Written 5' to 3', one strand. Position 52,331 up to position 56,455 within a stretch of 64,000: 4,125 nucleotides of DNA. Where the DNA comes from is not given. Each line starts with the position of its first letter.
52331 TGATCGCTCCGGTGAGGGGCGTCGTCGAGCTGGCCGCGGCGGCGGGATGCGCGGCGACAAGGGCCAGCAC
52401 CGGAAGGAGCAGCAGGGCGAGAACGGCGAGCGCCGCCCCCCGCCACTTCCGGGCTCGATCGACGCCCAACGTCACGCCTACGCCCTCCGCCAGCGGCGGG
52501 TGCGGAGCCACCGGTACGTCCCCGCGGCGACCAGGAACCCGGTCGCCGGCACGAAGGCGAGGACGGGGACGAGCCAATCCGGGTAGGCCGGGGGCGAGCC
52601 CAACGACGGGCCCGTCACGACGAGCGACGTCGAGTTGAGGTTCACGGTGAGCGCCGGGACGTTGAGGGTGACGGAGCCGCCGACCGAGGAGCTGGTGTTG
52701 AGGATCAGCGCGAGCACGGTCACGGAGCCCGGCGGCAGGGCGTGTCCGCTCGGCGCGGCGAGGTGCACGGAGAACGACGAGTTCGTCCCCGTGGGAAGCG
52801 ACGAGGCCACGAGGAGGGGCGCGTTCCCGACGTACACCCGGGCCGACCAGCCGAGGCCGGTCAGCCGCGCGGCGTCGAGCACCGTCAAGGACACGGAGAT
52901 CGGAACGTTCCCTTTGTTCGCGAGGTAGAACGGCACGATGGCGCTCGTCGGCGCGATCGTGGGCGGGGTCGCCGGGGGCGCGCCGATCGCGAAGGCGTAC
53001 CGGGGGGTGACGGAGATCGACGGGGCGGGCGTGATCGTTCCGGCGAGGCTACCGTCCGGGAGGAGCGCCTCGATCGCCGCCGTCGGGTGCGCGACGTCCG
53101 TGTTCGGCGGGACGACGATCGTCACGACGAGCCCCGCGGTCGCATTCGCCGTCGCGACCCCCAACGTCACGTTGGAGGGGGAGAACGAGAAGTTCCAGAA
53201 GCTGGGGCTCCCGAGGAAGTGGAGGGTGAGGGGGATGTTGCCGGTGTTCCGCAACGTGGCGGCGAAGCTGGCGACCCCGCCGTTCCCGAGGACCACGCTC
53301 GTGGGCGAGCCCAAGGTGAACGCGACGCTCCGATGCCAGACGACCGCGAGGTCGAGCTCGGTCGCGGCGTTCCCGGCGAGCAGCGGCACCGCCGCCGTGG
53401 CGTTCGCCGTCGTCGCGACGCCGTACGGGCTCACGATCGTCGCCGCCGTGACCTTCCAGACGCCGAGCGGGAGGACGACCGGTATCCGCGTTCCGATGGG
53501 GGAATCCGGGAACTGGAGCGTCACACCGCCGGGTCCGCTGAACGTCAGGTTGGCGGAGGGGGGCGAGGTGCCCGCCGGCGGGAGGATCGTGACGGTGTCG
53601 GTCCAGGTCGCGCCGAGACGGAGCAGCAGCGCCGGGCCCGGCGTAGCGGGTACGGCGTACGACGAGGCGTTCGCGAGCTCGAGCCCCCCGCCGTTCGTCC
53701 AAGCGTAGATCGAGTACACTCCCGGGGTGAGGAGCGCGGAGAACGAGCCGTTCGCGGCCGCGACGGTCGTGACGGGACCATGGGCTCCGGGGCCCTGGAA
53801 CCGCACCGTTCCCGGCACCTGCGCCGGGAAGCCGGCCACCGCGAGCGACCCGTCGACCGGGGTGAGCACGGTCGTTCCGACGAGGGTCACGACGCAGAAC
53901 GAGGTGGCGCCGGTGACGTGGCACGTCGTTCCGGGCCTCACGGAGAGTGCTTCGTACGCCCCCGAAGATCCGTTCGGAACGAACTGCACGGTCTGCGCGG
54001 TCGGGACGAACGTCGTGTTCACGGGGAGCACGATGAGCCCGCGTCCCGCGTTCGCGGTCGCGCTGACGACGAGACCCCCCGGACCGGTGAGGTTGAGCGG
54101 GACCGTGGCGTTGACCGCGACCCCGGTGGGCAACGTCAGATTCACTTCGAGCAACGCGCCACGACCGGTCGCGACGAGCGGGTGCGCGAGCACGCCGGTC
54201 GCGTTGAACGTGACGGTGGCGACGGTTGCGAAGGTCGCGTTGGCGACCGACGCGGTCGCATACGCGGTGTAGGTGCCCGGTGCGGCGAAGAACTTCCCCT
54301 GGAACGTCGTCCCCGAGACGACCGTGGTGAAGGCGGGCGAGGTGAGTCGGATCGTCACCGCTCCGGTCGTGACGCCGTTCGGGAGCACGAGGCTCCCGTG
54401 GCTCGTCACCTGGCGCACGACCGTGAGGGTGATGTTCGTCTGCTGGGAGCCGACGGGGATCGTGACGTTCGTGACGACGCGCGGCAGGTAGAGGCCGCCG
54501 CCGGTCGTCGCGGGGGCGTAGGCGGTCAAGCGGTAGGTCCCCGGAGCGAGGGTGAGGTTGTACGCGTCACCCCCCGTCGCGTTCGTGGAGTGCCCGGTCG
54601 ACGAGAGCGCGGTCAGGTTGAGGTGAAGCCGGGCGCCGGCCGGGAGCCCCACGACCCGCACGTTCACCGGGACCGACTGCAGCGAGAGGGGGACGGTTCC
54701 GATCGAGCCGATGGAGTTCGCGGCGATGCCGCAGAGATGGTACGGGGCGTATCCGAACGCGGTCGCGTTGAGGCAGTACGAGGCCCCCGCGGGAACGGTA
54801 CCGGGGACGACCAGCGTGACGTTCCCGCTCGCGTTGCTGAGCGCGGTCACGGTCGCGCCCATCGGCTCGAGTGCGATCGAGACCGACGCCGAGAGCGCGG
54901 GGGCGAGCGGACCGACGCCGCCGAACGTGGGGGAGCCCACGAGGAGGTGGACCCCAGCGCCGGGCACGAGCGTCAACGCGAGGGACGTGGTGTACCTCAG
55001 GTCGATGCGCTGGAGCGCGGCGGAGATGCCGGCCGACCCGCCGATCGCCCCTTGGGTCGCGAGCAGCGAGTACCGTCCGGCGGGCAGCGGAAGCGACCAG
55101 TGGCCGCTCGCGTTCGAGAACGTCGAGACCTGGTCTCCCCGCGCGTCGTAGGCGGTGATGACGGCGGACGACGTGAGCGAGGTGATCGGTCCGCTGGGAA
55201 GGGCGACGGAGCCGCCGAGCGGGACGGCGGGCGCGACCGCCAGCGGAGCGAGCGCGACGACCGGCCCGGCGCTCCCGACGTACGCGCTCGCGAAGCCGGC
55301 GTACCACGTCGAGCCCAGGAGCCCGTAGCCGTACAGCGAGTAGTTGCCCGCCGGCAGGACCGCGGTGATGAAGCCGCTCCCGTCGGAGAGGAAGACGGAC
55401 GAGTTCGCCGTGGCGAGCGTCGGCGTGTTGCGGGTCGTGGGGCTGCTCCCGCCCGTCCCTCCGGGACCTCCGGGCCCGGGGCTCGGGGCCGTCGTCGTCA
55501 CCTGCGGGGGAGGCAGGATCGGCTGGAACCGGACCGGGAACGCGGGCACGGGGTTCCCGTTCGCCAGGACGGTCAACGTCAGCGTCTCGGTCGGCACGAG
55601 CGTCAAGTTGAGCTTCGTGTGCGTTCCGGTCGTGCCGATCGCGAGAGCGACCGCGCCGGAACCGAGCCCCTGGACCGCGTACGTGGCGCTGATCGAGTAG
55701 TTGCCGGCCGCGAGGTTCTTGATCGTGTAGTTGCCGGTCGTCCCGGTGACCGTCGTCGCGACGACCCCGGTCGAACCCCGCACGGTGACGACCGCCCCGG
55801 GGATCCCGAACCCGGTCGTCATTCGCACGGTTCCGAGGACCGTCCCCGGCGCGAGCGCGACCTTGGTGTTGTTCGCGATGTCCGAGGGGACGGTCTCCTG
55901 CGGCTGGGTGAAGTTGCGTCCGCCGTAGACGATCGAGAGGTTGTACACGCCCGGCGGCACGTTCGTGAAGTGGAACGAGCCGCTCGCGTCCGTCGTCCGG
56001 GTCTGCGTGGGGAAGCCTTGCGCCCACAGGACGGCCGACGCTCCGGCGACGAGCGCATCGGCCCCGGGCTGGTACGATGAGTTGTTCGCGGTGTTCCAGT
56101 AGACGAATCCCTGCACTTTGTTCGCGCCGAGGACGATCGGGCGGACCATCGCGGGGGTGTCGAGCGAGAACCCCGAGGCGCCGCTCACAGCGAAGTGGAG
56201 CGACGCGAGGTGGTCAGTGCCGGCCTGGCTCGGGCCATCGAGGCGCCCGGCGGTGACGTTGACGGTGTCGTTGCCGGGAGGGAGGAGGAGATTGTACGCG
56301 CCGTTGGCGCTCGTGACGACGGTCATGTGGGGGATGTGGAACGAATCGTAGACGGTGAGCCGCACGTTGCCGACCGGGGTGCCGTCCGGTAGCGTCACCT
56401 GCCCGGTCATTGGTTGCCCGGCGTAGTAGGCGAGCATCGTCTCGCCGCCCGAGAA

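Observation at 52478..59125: Giant (2,215 aa) AglB: STT3 catalytic core fused to about 1,300 aa of beta-sandwich repeats plus a second, C-terminal membrane anchor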

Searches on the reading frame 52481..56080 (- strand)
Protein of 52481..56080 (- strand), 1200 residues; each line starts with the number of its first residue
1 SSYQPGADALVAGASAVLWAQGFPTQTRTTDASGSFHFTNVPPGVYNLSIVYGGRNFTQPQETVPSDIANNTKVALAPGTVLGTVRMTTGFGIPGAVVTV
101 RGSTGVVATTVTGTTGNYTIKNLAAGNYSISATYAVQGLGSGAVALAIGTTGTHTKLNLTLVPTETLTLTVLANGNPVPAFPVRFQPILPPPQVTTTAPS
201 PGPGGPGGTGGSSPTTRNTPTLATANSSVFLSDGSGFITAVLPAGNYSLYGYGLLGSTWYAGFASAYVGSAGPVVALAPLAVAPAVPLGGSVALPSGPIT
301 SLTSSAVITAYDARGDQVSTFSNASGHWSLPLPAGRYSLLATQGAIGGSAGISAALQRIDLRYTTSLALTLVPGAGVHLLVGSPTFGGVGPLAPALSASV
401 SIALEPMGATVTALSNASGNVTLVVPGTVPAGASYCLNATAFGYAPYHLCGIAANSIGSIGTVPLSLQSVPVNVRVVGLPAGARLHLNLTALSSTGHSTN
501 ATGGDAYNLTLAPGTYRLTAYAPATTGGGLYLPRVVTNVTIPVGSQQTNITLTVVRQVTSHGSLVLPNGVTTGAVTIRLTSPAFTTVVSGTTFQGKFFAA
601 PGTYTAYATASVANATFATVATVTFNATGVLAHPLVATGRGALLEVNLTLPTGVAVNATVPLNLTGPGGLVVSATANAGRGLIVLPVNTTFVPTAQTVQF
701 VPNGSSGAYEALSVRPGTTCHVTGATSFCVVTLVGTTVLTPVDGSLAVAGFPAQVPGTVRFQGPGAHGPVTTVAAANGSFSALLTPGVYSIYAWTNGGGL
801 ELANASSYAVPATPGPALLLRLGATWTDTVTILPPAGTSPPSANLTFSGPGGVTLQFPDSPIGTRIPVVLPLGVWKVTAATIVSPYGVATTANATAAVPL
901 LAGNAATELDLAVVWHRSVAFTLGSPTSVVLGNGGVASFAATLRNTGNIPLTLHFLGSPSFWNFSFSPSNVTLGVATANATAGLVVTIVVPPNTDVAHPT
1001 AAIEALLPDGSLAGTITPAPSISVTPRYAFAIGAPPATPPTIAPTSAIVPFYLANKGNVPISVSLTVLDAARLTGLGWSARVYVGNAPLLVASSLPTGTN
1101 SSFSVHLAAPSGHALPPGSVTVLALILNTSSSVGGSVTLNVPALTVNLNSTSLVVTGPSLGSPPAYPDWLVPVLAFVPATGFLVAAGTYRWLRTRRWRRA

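Call 71: predict_structure(alignment_id=A3)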
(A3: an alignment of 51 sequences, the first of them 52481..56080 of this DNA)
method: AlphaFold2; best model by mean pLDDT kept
length: 1200 residues; sequences in the alignment: 51
mean_pLDDT: 82.3   pTM: 0.50
mean pLDDT of the five models: 82.3, 82.3, 79.7, 76.2, 76.2
residues with pLDDT >= 90: 359; 70-90: 681; 50-70: 112; < 50: 48
segments of 3 or more residues with pLDDT < 50: 195-224, 346-349, 1151-1153, 1195-1200
pLDDT, mean of each block of 10 residues (from residue 1): 59 82 85 78 87 71 82 73 86 84 72 87 77 78 76 81 82 82 81 47 37 30 61 76 82 89 82 72 93 69 79 88 85 94 62 88 91 87 72 82 90 82 87 91 88 85 88 90 90 86 90 90 82 86 83 89 90 90 86 90 91 86 89 88 92 85 88 88 91 88 71 90 89 87 84 84 79 91 88 80 87 80 85 86 88 86 90 86 86 83 74 89 89 88 91 92 92 85 93 86 90 91 87 81 84 90 89 87 88 87 90 80 86 82 64 55 56 74 81 51
secondary structure, 60 per line:
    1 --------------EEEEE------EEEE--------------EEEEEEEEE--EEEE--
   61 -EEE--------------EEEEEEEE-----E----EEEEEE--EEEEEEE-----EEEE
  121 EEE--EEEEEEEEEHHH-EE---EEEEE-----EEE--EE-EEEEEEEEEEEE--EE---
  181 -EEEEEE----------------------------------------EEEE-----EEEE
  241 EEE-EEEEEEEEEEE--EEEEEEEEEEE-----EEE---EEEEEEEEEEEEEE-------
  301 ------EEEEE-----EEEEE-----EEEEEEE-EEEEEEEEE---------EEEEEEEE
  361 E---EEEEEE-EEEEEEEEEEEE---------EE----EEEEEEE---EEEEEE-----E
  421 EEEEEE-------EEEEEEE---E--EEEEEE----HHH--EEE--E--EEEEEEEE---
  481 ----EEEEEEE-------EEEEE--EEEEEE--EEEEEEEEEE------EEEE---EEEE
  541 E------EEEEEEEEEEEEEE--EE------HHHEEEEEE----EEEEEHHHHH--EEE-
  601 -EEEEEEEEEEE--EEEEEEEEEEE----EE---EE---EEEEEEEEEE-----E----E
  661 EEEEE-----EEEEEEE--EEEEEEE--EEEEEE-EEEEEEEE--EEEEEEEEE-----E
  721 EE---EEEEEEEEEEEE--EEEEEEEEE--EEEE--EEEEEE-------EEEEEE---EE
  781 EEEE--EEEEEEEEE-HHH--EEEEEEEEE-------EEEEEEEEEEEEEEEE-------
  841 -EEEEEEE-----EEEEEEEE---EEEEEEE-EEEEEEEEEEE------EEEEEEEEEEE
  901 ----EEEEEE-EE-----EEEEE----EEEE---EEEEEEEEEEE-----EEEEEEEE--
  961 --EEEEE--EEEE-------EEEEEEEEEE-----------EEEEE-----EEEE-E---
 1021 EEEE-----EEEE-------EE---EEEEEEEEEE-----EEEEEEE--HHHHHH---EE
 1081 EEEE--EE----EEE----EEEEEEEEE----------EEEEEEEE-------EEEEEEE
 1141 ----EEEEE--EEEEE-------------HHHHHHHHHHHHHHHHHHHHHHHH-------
elements in order (helices of 4 or more, strands of 3 or more residues): E15-19 E26-29 E44-52 E55-58 E62-64 E79-86 E97-102 E105-111 E117-123 E126-134 E144-148 E154-156 E162-173 E182-187 E228-231 E237-243 E245-255 E258-268 E274-276 E280-293 E307-311 E317-321 E327-333 E335-343 E353-361 E365-370 E372-383 E399-405 E409-414 E420-426 E434-440 E447-452 E462-464 E470-477 E485-491 E499-503 E506-511 E514-523 E530-533 E537-541 E548-561 E575-580 E585-589 H590-594 E597-599 E602-612 E615-625 E640-649 E660-665 E671-677 E680-686 E689-694 E696-703 E706-714 E720-722 E726-737 E740-748 E751-754 E757-762 E770-775 E779-784 E787-795 E802-810 E818-833 E842-848 E854-861 E865-871 E873-883 E890-900 E905-910 E919-923 E928-931 E935-945 E951-958 E963-967 E970-973 E981-990 E1002-1006 E1012-1015 E1021-1024 E1030-1033 E1046-1055 E1061-1067 H1070-1075 E1079-1084 E1093-1095 E1100-1108 E1119-1126 E1134-1140 E1145-1149 E1152-1156 H1170-1193

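Call 74: fold_search(model_id=the predicted structure, library=pdb)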
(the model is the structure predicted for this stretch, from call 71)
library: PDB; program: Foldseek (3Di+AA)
matches with E <= 10: 1786; with E <= 0.001: 120
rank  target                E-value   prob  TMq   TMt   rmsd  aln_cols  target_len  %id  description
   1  9ijj_4G               5.3e-13  1.00  0.11  0.04  61.4      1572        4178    8  In situ structure of the central apparatus in mouse sperm axoneme. (released 2025-06-04)
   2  9ijj_4I               3.5e-11  1.00  0.09  0.04  88.5      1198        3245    9  In situ structure of the central apparatus in mouse sperm axoneme. (released 2025-06-04)
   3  9ijj_O                6.5e-11  1.00  0.10  0.10  106.3      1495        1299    8  In situ structure of the central apparatus in mouse sperm axoneme. (released 2025-06-04)
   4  9ijj_h                1.9e-10  0.99  0.07  0.06  50.4      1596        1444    8  In situ structure of the central apparatus in mouse sperm axoneme. (released 2025-06-04)
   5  7sqc_O0               4.2e-10  1.00  0.09  0.09  60.9      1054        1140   10  Ciliary C1 central pair apparatus isolated from Chlamydomonas reinhardtii (released 2022-04-13)
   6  3prx_B                7.4e-10  1.00  0.08  0.08  42.1      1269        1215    9  Structure of Complement C5 in Complex with CVF and SSL7 (released 2011-01-19)
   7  8ayh_B                9.2e-10  1.00  0.09  0.10  33.7      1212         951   11  Structure of Complement C5 in Complex with small molecule inhibitor and CVF (released 2022-12-21)
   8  9fx2                  1.6e-09  1.00  0.09  0.09  33.2      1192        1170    9  Structure of methylamine activated CD109 (released 2025-03-19)
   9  6fwv_A                2.3e-09  1.00  0.11  0.22  37.6       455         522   12  The Bacillus anthracis TIE protein (released 2018-08-08)
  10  6tav_C                3.2e-09  1.00  0.10  0.09  31.3      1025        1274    9  Crystal structure of endopeptidase-induced alpha2-macroglobulin (released 2021-05-12)
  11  9ijj_4J               3.3e-09  1.00  0.08  0.12  55.7       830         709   10  In situ structure of the central apparatus in mouse sperm axoneme. (released 2025-06-04)
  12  7q5z                  6.7e-09  1.00  0.09  0.08  30.2       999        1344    9  Cryo-EM structure of native human A2ML1 (released 2022-04-20)
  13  9ijj_C                7.7e-09  1.00  0.09  0.10  52.0       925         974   11  In situ structure of the central apparatus in mouse sperm axoneme. (released 2025-06-04)
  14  6tav_D                8.0e-09  1.00  0.09  0.09  34.8      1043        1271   10  Crystal structure of endopeptidase-induced alpha2-macroglobulin (released 2021-05-12)
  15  6tav_B                8.4e-09  1.00  0.09  0.09  33.0      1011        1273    9  Crystal structure of endopeptidase-induced alpha2-macroglobulin (released 2021-05-12)
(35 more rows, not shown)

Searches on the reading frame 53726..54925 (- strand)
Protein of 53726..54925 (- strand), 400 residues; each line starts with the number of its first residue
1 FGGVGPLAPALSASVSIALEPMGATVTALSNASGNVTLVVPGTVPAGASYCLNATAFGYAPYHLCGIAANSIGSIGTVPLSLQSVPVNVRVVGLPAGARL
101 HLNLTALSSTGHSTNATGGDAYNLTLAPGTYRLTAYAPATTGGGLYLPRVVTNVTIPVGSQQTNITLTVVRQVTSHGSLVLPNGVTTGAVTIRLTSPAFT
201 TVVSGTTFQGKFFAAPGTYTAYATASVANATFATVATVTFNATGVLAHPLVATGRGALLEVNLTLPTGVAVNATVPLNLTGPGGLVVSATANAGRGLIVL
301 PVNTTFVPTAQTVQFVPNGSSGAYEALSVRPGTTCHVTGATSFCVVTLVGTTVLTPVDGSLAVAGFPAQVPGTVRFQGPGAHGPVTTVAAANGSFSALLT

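Call 61: search_protein_families(library=pfam, proteins=[window:53726-54925:-], max_evalue=1)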
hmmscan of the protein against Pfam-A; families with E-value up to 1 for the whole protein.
window:53726-54925:- (400 aa): 2 families
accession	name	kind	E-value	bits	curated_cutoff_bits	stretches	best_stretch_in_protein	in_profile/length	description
PF14686.12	fn3_3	-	0.018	15.2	24.4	1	125-162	41-73/75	Polysaccharide lyase family 4, domain II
PF07210.18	DUF1416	-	0.022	15.1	23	1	165-236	12-85/97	Protein of unknown function (DUF1416)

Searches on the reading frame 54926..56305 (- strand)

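Call 61: search_protein_families(library=pfam, proteins=[window:54926-56305:-], max_evalue=1)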
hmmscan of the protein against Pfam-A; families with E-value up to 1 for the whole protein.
window:54926-56305:- (460 aa): 11 families
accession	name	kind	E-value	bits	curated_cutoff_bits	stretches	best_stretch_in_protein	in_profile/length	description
PF13620.12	CarboxypepD_reg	-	1.7e-23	83.2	32.3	3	155-227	1-75/82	Carboxypeptidase regulatory-like domain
PF17210.9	SdrD_B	-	1e-12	48.7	29.7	2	69-139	7-79/112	SdrD B-like domain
PF13715.12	CarbopepD_reg_2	-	6.9e-11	42.5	32.2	2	158-209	3-52/88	CarboxypepD_reg-like domain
PF17802.7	SpaA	-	1.9e-10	41.2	23.1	2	163-214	11-65/91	Prealbumin-like fold domain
PF09430.16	EMC7_beta-sandw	-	7.6e-06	26.6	26.6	1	102-140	22-60/122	ER membrane protein complex subunit 7, beta-sandwich domain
PF23193.1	NOMO_3rd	-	0.00069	20.1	27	0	179-211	56-88/120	NOMO third transthyretin-like domain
PF14686.12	fn3_3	-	0.0032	17.7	24.4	1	104-127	30-52/75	Polysaccharide lyase family 4, domain II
PF17936.7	Big_6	-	0.0062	17.2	27.6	1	162-196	16-51/83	Bacterial Ig domain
PF07495.19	Y_Y_Y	-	0.015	15.6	26.6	0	103-124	22-43/65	Y_Y_Y domain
PF23623.1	GBD_IRG7_N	-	0.022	15.4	27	1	98-125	51-78/95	IRG7 N-terminal galactose binding domain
PF10670.15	DUF4198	-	0.16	12.5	34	0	100-127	176-207/209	Domain of unknown function (DUF4198)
